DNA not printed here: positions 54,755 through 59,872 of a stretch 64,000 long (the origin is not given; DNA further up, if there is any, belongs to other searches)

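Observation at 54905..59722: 1606-aa protein with 12 isopeptide-type pilin domains but no signal peptide or sortase signal, carried as element cargo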

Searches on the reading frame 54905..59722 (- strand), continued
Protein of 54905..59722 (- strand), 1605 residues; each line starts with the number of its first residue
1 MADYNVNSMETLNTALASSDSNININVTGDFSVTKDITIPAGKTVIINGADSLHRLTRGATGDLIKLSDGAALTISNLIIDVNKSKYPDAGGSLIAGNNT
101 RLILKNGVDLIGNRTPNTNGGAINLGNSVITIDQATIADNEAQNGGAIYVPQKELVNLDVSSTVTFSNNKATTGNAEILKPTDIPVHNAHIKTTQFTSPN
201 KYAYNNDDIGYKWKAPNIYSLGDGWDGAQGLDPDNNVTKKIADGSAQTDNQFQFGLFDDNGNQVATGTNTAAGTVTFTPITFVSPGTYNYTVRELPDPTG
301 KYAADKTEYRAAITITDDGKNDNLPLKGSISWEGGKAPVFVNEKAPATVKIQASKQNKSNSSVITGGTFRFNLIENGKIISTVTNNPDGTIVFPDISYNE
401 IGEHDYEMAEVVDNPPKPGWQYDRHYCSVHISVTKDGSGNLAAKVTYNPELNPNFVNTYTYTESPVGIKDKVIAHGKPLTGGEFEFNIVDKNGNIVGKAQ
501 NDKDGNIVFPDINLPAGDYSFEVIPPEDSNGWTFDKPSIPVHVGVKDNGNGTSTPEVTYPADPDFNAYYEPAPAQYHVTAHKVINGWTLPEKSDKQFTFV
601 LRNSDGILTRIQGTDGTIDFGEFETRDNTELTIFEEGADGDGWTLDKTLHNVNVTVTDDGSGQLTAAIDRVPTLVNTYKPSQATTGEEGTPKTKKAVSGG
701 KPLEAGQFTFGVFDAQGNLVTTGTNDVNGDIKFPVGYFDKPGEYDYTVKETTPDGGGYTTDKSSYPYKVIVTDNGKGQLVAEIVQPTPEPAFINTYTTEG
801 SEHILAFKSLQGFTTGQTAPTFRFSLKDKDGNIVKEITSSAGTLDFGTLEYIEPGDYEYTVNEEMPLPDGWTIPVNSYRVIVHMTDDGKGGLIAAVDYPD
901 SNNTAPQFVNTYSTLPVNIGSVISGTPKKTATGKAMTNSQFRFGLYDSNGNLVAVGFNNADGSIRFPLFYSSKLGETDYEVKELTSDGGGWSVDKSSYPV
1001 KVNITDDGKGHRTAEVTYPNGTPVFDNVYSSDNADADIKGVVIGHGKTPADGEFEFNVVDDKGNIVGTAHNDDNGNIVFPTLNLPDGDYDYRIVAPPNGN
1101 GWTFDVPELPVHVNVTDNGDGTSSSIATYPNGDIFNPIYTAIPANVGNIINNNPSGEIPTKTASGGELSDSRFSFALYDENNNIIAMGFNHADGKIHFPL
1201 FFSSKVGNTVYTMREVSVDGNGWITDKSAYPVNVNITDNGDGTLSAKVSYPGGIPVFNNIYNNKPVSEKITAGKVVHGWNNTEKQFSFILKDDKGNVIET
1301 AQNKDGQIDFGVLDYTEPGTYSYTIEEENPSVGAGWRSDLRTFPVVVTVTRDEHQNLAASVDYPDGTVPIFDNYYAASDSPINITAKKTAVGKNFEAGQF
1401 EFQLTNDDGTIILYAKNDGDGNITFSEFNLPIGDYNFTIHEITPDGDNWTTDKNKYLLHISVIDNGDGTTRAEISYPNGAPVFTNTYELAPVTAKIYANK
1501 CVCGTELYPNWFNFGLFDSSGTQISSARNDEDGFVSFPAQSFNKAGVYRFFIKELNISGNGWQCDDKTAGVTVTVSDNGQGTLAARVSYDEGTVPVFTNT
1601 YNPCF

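Call 13: find_encoding_contigs(protein=P0009, flank=10000, max_places=3)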
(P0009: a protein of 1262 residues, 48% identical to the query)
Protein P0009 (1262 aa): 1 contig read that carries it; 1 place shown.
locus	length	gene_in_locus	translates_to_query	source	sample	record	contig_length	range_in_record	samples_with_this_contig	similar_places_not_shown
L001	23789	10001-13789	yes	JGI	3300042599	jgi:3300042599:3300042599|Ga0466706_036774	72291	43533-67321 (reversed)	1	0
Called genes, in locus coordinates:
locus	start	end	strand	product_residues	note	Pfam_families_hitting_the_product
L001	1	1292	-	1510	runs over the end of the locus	PF01580:FtsK_SpoIIIE, PF13401:AAA_22 (faint), PF01580:FtsK_SpoIIIE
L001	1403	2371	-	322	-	PF11335:DUF3137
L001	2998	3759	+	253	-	PF00702:Hydrolase (faint), PF05116:S6PP (weak), PF08282:Hydrolase_3, PF05116:S6PP (weak)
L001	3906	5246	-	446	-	PF14501:HATPase_c_5, PF02518:HATPase_c (weak)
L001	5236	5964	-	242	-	PF00072:Response_reg, PF04397:LytTR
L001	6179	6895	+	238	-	PF13273:DUF4064 (faint)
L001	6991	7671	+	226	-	PF01987:AIM24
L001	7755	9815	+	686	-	PF03415:Peptidase_C11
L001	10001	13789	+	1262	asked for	PF12892:FctA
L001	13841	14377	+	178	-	PF00210:Ferritin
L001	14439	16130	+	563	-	PF12729:4HB_MCP_1, PF00015:MCPsignal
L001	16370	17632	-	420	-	PF02743:dCache_1, PF22673:MCP-like_PDC_1 (weak), PF17201:Cache_3-Cache_2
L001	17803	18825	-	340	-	PF00535:Glycos_transf_2, PF13641:Glyco_tranf_2_3 (weak)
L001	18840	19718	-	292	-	PF04055:Radical_SAM, PF13353:Fer4_12 (weak)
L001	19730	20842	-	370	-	PF22674:C2185-like_N (faint), PF05050:Methyltransf_21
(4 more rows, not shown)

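Call 16: find_encoding_contigs(protein=P0006, flank=10000, max_places=3)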
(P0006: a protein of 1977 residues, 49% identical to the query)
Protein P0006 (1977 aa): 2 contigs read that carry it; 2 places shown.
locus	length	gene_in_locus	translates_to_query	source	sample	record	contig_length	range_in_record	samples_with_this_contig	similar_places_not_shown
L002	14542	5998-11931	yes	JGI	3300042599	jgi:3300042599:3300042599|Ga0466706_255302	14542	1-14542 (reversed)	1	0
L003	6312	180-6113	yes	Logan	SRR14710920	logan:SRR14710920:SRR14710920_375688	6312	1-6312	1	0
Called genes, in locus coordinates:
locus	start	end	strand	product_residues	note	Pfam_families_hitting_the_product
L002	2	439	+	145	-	?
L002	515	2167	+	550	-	PF16736:sCache_like (faint), PF13188:PAS_8 (weak), PF00512:HisKA, PF02518:HATPase_c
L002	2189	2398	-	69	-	-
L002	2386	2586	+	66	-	-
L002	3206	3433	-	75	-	-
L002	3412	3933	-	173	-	-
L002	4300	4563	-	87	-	-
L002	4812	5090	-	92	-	-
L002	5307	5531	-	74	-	-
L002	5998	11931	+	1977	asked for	PF11974:bMG3 (faint), PF12892:FctA, PF17802:SpaA (faint), PF12892:FctA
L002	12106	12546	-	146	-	PF01592:NifU_N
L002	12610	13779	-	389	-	PF00266:Aminotran_5, PF01212:Beta_elim_lyase, PF01041:DegT_DnrJ_EryC1 (weak)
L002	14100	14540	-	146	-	?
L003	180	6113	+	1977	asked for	PF11974:bMG3 (faint), PF12892:FctA, PF17802:SpaA (faint), PF12892:FctA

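Call 17: find_encoding_contigs(protein=P0004, flank=10000, max_places=3)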
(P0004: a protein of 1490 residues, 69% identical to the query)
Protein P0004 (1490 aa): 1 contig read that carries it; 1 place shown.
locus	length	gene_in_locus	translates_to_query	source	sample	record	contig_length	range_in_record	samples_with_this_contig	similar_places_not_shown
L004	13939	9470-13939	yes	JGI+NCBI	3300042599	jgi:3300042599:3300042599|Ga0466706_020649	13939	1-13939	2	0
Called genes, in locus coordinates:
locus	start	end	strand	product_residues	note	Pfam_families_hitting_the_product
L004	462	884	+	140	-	PF00583:Acetyltransf_1, PF13673:Acetyltransf_10, PF13508:Acetyltransf_7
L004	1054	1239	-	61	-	-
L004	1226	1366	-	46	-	-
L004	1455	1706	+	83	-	PF12116:SpoIIID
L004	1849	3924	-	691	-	-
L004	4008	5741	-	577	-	-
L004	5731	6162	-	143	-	-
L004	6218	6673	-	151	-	PF06541:ABC_trans_CmpB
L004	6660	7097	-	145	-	-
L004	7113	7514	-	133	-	-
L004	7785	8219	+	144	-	-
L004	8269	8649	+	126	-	-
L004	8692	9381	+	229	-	-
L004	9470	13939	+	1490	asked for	PF02415:Chlam_PMP (faint), PF11974:bMG3 (faint), PF12892:FctA, PF17802:SpaA (faint), PF12892:FctA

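Call 34: search_solved_structures(query=window:54905-59722:-, max_evalue=0.001, show_alignments=2)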
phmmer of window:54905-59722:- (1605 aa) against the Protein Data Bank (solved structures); distinct sequences matched with E-value up to 0.001: 0.

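Call 45: find_encoding_contigs(protein=P0013, flank=10000, max_places=2)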
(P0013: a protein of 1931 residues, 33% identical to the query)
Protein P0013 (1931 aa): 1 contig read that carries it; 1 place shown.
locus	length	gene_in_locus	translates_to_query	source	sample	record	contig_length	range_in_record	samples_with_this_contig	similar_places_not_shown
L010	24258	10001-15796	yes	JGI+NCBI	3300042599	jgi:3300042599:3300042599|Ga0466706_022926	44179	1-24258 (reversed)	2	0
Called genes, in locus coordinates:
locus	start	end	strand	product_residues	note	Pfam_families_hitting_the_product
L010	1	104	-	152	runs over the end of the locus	-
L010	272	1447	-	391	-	PF00149:Metallophos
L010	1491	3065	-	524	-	PF00005:ABC_tran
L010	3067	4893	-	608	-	PF00528:BPD_transp_1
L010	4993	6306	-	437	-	-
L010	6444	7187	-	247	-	PF00072:Response_reg, PF00165:HTH_AraC (weak), PF12833:HTH_18, PF00165:HTH_AraC (weak)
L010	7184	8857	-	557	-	PF00672:HAMP, PF06580:His_kinase, PF02518:HATPase_c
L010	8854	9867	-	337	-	PF01547:SBP_bac_1, PF13531:SBP_bac_11, PF13416:SBP_bac_8, PF13343:SBP_bac_6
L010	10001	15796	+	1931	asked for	PF02415:Chlam_PMP (faint), PF05048:NosD (faint), PF12892:FctA, PF17802:SpaA (faint), PF12892:FctA, PF09479:Flg_new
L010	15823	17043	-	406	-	PF12833:HTH_18, PF00165:HTH_AraC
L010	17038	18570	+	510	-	PF07690:MFS_1 (weak), PF13347:MFS_2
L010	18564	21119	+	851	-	PF08531:Bac_rhamnosid_N, PF05592:Bac_rhamnosid, PF17389:Bac_rhamnosid6H, PF17390:Bac_rhamnosid_C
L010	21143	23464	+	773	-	PF00933:Glyco_hydro_3, PF01915:Glyco_hydro_3_C, PF14310:Fn3-like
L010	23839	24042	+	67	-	-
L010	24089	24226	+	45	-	-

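Call 46: find_encoding_contigs(protein=P0003, flank=10000, max_places=2)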
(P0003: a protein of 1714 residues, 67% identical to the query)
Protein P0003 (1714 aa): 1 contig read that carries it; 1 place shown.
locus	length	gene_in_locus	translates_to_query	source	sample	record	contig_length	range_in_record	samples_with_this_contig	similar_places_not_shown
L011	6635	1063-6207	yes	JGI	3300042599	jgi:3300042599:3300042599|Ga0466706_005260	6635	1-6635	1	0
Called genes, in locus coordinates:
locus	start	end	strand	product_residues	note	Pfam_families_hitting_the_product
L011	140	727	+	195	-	PF00589:Phage_integrase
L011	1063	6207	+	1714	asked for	PF02415:Chlam_PMP (faint), PF11974:bMG3 (faint), PF12892:FctA (weak), PF17802:SpaA (faint), PF12892:FctA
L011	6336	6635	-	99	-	?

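Call 47: find_encoding_contigs(protein=P0005, flank=10000, max_places=2)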
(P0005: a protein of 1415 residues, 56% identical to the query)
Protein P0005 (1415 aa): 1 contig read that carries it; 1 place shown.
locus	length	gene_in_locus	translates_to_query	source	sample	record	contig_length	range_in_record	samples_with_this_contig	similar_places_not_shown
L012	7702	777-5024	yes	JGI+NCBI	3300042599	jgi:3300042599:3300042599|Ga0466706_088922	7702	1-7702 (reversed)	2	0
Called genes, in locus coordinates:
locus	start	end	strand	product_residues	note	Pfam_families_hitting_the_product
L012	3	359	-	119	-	?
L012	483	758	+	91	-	-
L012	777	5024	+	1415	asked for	PF07411:DUF1508 (faint), PF11974:bMG3 (faint), PF12892:FctA, PF17802:SpaA (faint), PF18705:DUF5643 (faint), PF12892:FctA (weak), PF13860:FlgD_ig (faint), PF12892:FctA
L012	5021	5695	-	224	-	PF02361:CbiQ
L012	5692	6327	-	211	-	PF00005:ABC_tran, PF02463:SMC_N (faint), PF13191:AAA_16 (faint), PF13304:AAA_21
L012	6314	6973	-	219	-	PF00005:ABC_tran, PF02463:SMC_N (weak), PF13304:AAA_21 (weak)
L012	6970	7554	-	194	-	PF17099:TrpP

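Call 48: search_protein_families(library=pfam, proteins=[L012:483-758:+, L004:7785-8219:+, L004:8269-8649:+, L004:8692-9381:+, L002:5307-5531:-, L002:4812-5090:-, L002:4300-4563:-, L002:3412-3933:-], max_evalue=0.01)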
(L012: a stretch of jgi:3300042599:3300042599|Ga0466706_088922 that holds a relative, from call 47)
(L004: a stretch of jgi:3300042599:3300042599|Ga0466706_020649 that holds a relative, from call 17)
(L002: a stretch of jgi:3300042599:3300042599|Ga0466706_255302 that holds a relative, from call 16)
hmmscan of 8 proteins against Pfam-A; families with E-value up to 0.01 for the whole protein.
L012:483-758:+ (91 aa): 0 families

L004:7785-8219:+ (144 aa): 0 families

L004:8269-8649:+ (126 aa): 0 families

L004:8692-9381:+ (229 aa): 1 family
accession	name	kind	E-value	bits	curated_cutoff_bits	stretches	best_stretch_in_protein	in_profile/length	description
PF03419.18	Peptidase_U4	-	0.0039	17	28.4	1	9-142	25-152/284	Sporulation factor SpoIIGA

L002:5307-5531:- (74 aa): 0 families

L002:4812-5090:- (92 aa): 0 families

L002:4300-4563:- (87 aa): 0 families

L002:3412-3933:- (173 aa): 0 families

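Call 51: find_encoding_contigs(protein=P0002, flank=10000, max_places=2)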
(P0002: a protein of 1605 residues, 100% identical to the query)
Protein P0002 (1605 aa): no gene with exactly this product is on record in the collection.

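Call 88: search_dna_similar(query=window:54905-59722:-, collection=phages, mode=protein, max_evalue=0.00001, max_rows=15)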
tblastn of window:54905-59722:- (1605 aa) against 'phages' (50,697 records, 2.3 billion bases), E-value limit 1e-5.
Records with a match: 2; places in all: 2; records where one place covers at least 80% of the query: 0.
Best place of each record, by identity: <60% 2.
By first word of the organism name: Enterococcus 2.
By host as written in the record: - 1; Enterococcus faecalis 1.
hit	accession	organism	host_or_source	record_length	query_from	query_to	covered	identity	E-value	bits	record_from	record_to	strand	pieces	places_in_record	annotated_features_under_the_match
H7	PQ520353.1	Enterococcus phage IME_EF3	-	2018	1256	1382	8%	38.3%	3e-7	61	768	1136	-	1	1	record has no annotation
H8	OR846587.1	Enterococcus phage Efs 1-1-1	Enterococcus faecalis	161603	1256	1382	8%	38.3%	4e-7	61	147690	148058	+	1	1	record has no annotation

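Call 94: find_encoding_contigs(protein=P0039, flank=6000, max_places=1)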
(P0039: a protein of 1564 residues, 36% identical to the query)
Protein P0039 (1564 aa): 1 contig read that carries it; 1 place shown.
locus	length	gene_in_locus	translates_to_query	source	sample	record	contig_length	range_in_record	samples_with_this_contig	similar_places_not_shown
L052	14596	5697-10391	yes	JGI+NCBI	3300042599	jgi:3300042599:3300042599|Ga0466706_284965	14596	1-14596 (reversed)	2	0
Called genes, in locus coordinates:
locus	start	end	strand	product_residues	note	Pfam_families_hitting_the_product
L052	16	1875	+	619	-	PF02786:CPSase_L_D2, PF15632:ATPgrasp_Ter (weak), PF02142:MGS, PF01678:DAP_epimerase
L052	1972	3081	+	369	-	PF00149:Metallophos, PF12850:Metallophos_2 (weak)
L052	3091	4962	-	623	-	PF08239:SH3_3 (faint), PF06347:SH3_4 (faint), PF18348:SH3_16 (faint)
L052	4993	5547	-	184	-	PF02525:Flavodoxin_2, PF03358:FMN_red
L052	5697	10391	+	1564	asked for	PF12892:FctA (weak), PF17802:SpaA (faint), PF12892:FctA, PF24306:THSD1_N (faint), PF12892:FctA, PF09479:Flg_new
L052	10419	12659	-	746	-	PF03636:Glyco_hydro_65N, PF03632:Glyco_hydro_65m, PF03633:Glyco_hydro_65C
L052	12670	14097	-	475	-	PF00295:Glyco_hydro_28 (weak)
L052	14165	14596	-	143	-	?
